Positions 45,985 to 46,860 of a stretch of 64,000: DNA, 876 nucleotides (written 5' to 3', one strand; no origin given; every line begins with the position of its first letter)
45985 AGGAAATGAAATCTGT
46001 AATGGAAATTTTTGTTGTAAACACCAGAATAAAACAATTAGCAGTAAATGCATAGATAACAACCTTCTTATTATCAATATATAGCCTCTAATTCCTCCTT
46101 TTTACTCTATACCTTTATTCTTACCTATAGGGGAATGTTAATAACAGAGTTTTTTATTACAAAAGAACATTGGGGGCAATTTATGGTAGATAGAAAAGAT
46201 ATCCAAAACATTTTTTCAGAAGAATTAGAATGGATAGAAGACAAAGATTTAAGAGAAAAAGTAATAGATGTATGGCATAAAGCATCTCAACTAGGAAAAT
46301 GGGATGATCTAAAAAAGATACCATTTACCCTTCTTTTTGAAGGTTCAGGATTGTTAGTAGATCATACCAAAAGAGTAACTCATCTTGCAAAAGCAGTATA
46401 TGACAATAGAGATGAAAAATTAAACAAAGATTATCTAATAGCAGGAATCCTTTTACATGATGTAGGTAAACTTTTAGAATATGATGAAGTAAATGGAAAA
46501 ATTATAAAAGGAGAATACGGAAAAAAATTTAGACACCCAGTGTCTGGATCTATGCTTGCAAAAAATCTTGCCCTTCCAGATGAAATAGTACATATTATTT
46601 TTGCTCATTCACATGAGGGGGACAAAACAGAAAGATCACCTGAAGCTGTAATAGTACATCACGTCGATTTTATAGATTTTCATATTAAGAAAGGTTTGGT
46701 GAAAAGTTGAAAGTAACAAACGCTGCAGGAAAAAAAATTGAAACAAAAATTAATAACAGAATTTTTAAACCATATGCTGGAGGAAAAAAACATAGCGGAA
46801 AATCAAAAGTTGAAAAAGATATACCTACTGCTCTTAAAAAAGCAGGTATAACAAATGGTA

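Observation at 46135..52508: Six-gene operon pairing a CitF-like CoA-transferase with a citrate-synthase-family citryl-CoA-lyase-like protein and a fused LeuCD-type dehydratase, without citD/citE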

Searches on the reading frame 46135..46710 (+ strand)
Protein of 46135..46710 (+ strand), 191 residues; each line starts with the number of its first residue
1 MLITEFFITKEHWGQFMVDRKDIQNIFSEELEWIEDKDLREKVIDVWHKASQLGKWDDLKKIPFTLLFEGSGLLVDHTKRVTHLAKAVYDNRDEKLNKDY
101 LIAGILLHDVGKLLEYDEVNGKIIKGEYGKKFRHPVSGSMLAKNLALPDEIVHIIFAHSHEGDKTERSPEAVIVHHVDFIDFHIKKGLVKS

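Call 4: search_protein_families(library=pfam, proteins=[window:46135-46710:+], max_evalue=0.01)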
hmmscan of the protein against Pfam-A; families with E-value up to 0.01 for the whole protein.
window:46135-46710:+ (191 aa): 2 families
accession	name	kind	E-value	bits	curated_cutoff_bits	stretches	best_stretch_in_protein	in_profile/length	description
PF01966.28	HD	-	3.2e-12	47.2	22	1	75-178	2-111/116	HD domain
PF08668.18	HDOD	-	0.0084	16.1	22.9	0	75-125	96-145/196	HDOD domain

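Call 5: search_protein_families(library=ncbifam, proteins=[window:46135-46710:+], max_evalue=0.001)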
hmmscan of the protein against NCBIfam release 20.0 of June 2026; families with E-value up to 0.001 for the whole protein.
window:46135-46710:+ (191 aa): 2 families
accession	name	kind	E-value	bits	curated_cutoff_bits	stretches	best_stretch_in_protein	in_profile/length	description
TIGR00277.1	HDIG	domain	2.3e-09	37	27.6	1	74-160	5-83/84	HDIG domain-containing metalloprotein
NF010007.0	PRK13480.1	equivalog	0.00019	20.6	460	1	75-117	161-202/314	3'-5' exoribonuclease YhaM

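Call 30: search_solved_structures(query=window:46135-46710:+, max_evalue=0.01)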
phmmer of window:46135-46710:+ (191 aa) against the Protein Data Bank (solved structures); distinct sequences matched with E-value up to 0.01: 1.
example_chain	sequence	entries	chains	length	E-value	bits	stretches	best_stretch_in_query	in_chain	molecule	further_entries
9h3f_A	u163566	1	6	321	0.00057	23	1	74-182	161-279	3'-5' exoribonuclease YhaM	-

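Call 55: find_homologous_proteins(query=window:46135-46710:+, max_evalue=0.00001)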
Query window:46135-46710:+ (191 aa): 1025 proteins with E <= 0.00001 among 1103 candidates; the best 120 are listed.
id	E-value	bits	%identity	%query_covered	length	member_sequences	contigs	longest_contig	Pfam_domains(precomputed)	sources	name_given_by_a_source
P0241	1.6e-112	392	92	100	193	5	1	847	PF01966.29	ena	-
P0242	1.5e-104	366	94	92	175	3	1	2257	PF01966.29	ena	-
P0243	2.7e-90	319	84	90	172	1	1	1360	PF01966.29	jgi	-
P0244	1.2e-89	317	83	90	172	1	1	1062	PF01966.29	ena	-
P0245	1.3e-89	317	83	90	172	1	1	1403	PF01966.29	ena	-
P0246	2.9e-88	313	80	90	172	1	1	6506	PF01966.29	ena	-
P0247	4.2e-88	312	79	90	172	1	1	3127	PF01966.29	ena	-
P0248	8.9e-83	295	75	91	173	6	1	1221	PF01966.29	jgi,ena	-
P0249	1.1e-81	291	73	91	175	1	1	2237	PF01966.29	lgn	-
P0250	8.1e-81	289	74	92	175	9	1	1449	PF01966.29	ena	-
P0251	9.1e-81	288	72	92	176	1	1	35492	PF01966.29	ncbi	-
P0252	1.5e-80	288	74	91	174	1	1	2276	PF01966.29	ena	-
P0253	4.7e-80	286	72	91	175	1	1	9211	PF01966.29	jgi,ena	-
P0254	1.2e-79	285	71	91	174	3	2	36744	PF01966.29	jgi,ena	-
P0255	1.7e-79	284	72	91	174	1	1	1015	PF01966.29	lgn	-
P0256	4.1e-79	283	71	92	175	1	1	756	PF01966.29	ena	-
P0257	5.2e-79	283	73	91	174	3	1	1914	PF01966.29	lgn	-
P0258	9.8e-79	282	72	91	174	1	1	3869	PF01966.29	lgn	-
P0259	1.0e-78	282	74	91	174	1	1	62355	PF01966.29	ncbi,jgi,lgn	-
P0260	2.3e-78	281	68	95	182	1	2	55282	PF01966.29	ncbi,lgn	-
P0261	2.4e-78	280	72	91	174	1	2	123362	PF01966.29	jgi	-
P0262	3.6e-78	280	71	91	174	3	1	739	PF01966.29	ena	-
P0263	4.0e-78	280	74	91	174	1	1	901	PF01966.29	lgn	-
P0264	4.8e-78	279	71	91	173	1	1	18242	PF01966.29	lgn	-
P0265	5.2e-78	279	71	91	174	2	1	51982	PF01966.29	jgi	jgi:putative nucleotidyltransferase with HDIG domain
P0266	5.3e-78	279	71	91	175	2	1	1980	PF01966.29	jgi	-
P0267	2.6e-77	277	68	94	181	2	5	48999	PF01966.29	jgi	jgi:putative nucleotidyltransferase with HDIG domain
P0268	1.0e-76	275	70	91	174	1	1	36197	PF01966.29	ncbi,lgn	-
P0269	1.1e-76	275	66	91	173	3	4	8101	PF01966.29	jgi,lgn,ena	-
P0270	2.0e-76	274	69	91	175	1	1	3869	PF01966.29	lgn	-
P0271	2.2e-76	274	70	91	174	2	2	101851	PF01966.29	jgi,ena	-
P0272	2.2e-76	274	69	91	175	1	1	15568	PF01966.29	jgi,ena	-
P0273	2.4e-76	274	68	95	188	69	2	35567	PF01966.29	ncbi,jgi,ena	jgi:putative nucleotidyltransferase with HDIG domain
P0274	2.9e-76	274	70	91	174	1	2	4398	PF01966.29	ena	-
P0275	3.3e-76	273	69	91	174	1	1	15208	PF01966.29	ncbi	-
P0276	3.9e-76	273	70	91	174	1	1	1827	PF01966.29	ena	-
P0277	4.5e-76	273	71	91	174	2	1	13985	PF01966.29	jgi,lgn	jgi:putative nucleotidyltransferase with HDIG domain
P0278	5.3e-76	273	70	91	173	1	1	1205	PF01966.29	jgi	jgi:putative nucleotidyltransferase with HDIG domain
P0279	5.6e-76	273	69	91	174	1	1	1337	PF01966.29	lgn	-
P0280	9.2e-76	272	68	91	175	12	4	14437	PF01966.29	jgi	jgi:putative nucleotidyltransferase with HDIG domain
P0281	1.0e-75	272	71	89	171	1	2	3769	PF01966.29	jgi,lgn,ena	-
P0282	1.2e-75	272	66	91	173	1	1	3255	PF01966.29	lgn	-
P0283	1.6e-75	271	70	91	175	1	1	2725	PF01966.29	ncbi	ncbi:MAG: HD domain-containing protein [Candidatus Thermoplasmatota archaeon]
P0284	1.7e-75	271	68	91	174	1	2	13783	PF01966.29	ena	-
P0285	1.7e-75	271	67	92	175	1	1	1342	PF01966.29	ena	-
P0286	1.9e-75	271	69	90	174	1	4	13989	PF01966.29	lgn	-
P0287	2.4e-75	271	68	91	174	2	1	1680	PF01966.29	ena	-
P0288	2.6e-75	271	68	91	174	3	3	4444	PF01966.29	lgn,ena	-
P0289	2.7e-75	270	68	91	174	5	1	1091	PF01966.29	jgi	-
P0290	4.3e-75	270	66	91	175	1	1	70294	PF01966.29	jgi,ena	-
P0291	4.7e-75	270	63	98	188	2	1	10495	PF01966.29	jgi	jgi:putative nucleotidyltransferase with HDIG domain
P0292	5.1e-75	270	67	91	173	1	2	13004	PF01966.29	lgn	-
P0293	5.2e-75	270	69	91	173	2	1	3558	PF01966.29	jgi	-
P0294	5.2e-75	270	67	91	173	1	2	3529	PF01966.29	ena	-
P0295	5.3e-75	270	69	91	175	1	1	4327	PF01966.29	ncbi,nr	ncbi:MAG: HDIG domain-containing protein [Candidatus Thermoplasmatota archaeon]|nr:HDIG domain-conta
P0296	6.2e-75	269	71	91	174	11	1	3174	PF01966.29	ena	-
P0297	6.4e-75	269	68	91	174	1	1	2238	PF01966.29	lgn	-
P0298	9.4e-75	269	71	91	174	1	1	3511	PF01966.29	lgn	-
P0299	1.2e-74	268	71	92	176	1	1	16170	PF01966.29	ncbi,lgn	-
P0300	1.3e-74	268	68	93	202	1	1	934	PF01966.29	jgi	jgi:putative nucleotidyltransferase with HDIG domain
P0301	1.4e-74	268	67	91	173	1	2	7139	PF01966.29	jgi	-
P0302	1.5e-74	268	66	91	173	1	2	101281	PF01966.29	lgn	-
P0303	2.0e-74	268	68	91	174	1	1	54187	PF01966.29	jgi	jgi:putative nucleotidyltransferase with HDIG domain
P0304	2.0e-74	268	70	91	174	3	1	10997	PF01966.29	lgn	-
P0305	2.6e-74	267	68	92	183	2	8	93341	PF01966.29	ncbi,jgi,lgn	jgi:putative nucleotidyltransferase with HDIG domain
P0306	2.8e-74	267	70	90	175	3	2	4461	PF01966.29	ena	-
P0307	2.8e-74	267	69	91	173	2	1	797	PF01966.29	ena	-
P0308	3.1e-74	267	67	91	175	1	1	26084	PF01966.29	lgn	-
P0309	4.6e-74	266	69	91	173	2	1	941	PF01966.29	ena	-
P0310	4.8e-74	266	65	97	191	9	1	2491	PF01966.29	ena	-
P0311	6.1e-74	266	70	92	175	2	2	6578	PF01966.29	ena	-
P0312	6.5e-74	266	67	91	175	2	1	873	PF01966.29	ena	-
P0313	1.2e-73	265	67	91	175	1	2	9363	PF01966.29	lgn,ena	-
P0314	1.2e-73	265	67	90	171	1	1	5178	PF01966.29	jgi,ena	-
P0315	1.3e-73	265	66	92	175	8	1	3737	PF01966.29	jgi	-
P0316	1.6e-73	265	70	91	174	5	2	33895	PF01966.29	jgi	jgi:putative nucleotidyltransferase with HDIG domain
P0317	1.7e-73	265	66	91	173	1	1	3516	PF01966.29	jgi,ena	-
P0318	1.7e-73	265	66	91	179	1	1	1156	PF01966.29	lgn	-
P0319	1.7e-73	265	67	91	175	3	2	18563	PF01966.29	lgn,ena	-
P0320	2.0e-73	264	69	90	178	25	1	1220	PF01966.29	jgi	-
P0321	2.2e-73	264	66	91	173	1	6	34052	PF01966.29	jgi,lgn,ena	-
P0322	2.3e-73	264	66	90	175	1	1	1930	PF01966.29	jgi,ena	-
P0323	2.4e-73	264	66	91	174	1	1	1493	PF01966.29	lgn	-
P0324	2.8e-73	264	66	93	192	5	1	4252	PF01966.29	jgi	jgi:putative nucleotidyltransferase with HDIG domain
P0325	3.5e-73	264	68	91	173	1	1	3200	PF01966.29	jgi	-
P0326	3.5e-73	264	66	91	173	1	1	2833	PF01966.29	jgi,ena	-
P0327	3.8e-73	263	69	91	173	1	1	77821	PF01966.29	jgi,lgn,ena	-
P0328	4.1e-73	263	69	91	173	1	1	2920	PF01966.29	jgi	jgi:putative nucleotidyltransferase with HDIG domain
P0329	4.1e-73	263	67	91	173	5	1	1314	PF01966.29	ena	-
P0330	4.1e-73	263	69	91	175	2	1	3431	PF01966.29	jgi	jgi:putative nucleotidyltransferase with HDIG domain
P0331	4.4e-73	263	66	91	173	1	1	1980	PF01966.29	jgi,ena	-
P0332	4.7e-73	263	69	91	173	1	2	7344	PF01966.29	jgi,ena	-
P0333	4.9e-73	263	66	91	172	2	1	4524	PF01966.29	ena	-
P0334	5.4e-73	263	68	92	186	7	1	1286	PF01966.29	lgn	-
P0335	5.5e-73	263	66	92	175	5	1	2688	PF01966.29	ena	-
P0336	6.0e-73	263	68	91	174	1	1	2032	PF01966.29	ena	-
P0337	7.2e-73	263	66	91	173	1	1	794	PF01966.29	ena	-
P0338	8.0e-73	262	66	91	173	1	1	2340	PF01966.29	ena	-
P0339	8.7e-73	262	63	99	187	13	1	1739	PF01966.29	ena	-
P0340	9.9e-73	262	67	91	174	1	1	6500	PF01966.29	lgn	-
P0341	1.0e-72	262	69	91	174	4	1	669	PF01966.29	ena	-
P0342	1.1e-72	262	66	91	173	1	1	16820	PF01966.29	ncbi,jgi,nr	ncbi:MAG: HDIG domain-containing protein [Candidatus Thermoplasmatota archaeon]|jgi:putative nucleot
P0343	1.1e-72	262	68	91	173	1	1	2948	PF01966.29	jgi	jgi:putative nucleotidyltransferase with HDIG domain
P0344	1.1e-72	262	65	93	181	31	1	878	PF01966.29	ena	-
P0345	1.2e-72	262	68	91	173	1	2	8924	PF01966.29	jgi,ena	-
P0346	1.4e-72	262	66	91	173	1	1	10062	PF01966.29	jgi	-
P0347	1.5e-72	262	65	92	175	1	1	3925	PF01966.29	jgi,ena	-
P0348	1.6e-72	261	67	91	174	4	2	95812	PF01966.29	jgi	jgi:putative nucleotidyltransferase with HDIG domain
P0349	1.8e-72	261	67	91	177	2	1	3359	PF01966.29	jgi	jgi:putative nucleotidyltransferase with HDIG domain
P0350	2.1e-72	261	66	91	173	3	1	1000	PF01966.29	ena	-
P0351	2.2e-72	261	66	91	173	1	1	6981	PF01966.29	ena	-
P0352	2.3e-72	261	66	91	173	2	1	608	PF01966.29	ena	-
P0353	2.3e-72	261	62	97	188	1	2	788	PF01966.29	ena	-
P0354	2.5e-72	261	67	91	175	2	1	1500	PF01966.29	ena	-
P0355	2.5e-72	261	67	91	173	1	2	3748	PF01966.29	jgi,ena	-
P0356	2.8e-72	261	68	91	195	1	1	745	PF01966.29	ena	-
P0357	2.9e-72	261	66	90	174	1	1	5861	PF01966.29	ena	-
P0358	3.0e-72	261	66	91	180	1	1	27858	PF01966.29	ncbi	-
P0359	3.2e-72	261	68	91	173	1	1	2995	PF01966.29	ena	-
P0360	3.4e-72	260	68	91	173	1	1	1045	PF01966.29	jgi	jgi:putative nucleotidyltransferase with HDIG domain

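Call 66: predict_structure(alignment_id=A2)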
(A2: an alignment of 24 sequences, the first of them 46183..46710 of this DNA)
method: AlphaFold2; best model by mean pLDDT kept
length: 175 residues; sequences in the alignment: 24
mean_pLDDT: 93.4   pTM: 0.90
mean pLDDT of the five models: 93.4, 92.8, 80.6, 80.2, 79.5
residues with pLDDT >= 90: 139; 70-90: 34; 50-70: 2; < 50: 0
segments of 3 or more residues with pLDDT < 50: none
pLDDT, mean of each block of 10 residues (from residue 1): 95 98 98 96 90 90 98 95 98 95 89 90 97 96 80 94 94 76
secondary structure, 60 per line:
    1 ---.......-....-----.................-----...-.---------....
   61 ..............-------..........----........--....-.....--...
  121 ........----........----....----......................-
elements in order: H4-10 H12-15 H21-37 H58-74 H82-91 H96-99 E100-103 E106-109 H111-115 H118-128 H133-140 H145-148 H153-174

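Call 68: fold_search(model_id=the predicted structure, library=pdb)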
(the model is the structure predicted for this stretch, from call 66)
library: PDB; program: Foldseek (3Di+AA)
matches with E <= 10: 347; with E <= 0.001: 1
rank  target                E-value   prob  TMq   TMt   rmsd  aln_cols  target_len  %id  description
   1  9h3f_A                1.7e-05  1.00  0.73  0.62   4.2       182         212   20  Cryo-EM structure of YhaM (released 2025-08-06)
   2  4dmb_A                1.5e-02  1.00  0.47  0.45   6.6       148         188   20  X-ray structure of human hepatitus C virus NS5A-transactivated protein 2 at the resolution 1.9A, Northeast Structural  (released 2012-04-04)
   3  4dmb_B                3.0e-02  1.00  0.47  0.44   6.9       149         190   21  X-ray structure of human hepatitus C virus NS5A-transactivated protein 2 at the resolution 1.9A, Northeast Structural  (released 2012-04-04)
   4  4l7e_A                3.5e-02  1.00  0.47  0.44   6.4       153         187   19  Three dimensional structure of mutant D78A of human HD domain-containing protein 2, Genomics Consortium (NESG) Target  (released 2013-07-24)
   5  4l1j_A                3.9e-02  1.00  0.47  0.45   6.2       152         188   18  Three dimensional structure of mutant D143A of human HD domain-containing protein 2, Northeast Structural Genomics Con (released 2013-06-19)
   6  4l1j_B                4.5e-02  1.00  0.47  0.43   6.3       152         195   17  Three dimensional structure of mutant D143A of human HD domain-containing protein 2, Northeast Structural Genomics Con (released 2013-06-19)
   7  4l7w                  5.8e-02  1.00  0.47  0.44   6.3       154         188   17  Crystal structure mutant H77A of human HD domain-containing protein 2, Genomics Consortium (NESG) Target HR6723 (released 2013-07-03)
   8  4mlm_A                7.0e-02  1.00  0.49  0.46   5.9       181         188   14  Crystal Structure of PhnZ from uncultured bacterium HF130_AEPn_1 (released 2014-04-16)
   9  4l7e_B                7.4e-02  0.99  0.47  0.43   6.4       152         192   17  Three dimensional structure of mutant D78A of human HD domain-containing protein 2, Genomics Consortium (NESG) Target  (released 2013-07-24)
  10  1xx7_D                1.1e-01  1.00  0.52  0.56   4.5       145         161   17  Conserved hypothetical protein from Pyrococcus furiosus Pfu-403030-001 (released 2004-12-28)
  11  1xx7_F                1.2e-01  0.99  0.51  0.53   5.3       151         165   16  Conserved hypothetical protein from Pyrococcus furiosus Pfu-403030-001 (released 2004-12-28)
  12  2qgs_B                1.5e-01  0.99  0.42  0.38   5.0       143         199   15  Crystal structure of SE1688 protein from Staphylococcus epidermidis. Northeast Structural Genomics Consortium target S (released 2007-07-17)
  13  3kh1_A                1.6e-01  0.97  0.48  0.44   7.2       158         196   15  Crystal structure of Predicted metal-dependent phosphohydrolase (ZP_00055740.2) from Magnetospirillum magnetotacticum  (released 2009-11-24)
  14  2qgs_A                1.8e-01  0.97  0.43  0.37   6.1       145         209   17  Crystal structure of SE1688 protein from Staphylococcus epidermidis. Northeast Structural Genomics Consortium target S (released 2007-07-17)
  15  3i7a                  1.8e-01  0.95  0.44  0.30   8.2       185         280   14  Crystal structure of Putative metal-dependent phosphohydrolase (YP_926882.1) from Shewanella amazonensis SB2B at 2.06 A  (released 2009-07-21)
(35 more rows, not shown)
